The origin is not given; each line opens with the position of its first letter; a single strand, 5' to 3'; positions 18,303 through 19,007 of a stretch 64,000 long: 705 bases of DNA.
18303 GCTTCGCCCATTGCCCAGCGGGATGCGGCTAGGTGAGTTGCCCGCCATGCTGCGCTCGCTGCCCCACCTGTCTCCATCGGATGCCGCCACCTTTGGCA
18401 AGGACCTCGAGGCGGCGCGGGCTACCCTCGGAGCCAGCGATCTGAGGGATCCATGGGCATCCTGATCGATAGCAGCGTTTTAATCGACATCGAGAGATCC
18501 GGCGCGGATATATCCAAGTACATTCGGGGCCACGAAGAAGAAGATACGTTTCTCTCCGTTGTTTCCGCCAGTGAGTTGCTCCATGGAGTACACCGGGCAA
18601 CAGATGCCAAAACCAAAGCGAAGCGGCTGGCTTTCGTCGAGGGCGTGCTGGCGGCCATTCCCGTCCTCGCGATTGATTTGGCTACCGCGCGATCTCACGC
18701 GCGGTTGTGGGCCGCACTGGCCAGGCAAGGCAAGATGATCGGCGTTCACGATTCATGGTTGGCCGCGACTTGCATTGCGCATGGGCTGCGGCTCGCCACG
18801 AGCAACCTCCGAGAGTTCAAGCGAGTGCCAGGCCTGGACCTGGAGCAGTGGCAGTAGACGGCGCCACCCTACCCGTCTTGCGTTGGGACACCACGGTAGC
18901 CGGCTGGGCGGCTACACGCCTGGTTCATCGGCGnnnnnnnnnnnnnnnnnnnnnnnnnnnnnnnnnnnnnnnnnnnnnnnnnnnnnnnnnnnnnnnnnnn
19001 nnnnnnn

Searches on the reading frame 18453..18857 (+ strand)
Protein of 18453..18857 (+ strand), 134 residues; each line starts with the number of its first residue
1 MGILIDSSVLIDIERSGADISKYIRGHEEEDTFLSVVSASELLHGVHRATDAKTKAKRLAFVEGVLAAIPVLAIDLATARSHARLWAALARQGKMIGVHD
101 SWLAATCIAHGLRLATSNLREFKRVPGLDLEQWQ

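Call 54: search_protein_families(library=pfam, proteins=[window:18453-18857:+], max_evalue=0.0001)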
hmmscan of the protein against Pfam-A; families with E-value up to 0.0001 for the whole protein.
window:18453-18857:+ (134 aa): 1 family
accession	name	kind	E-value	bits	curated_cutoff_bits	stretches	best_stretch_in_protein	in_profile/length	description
PF01850.27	PIN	-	8.9e-14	52.6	23.6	1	3-127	1-119/120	PIN domain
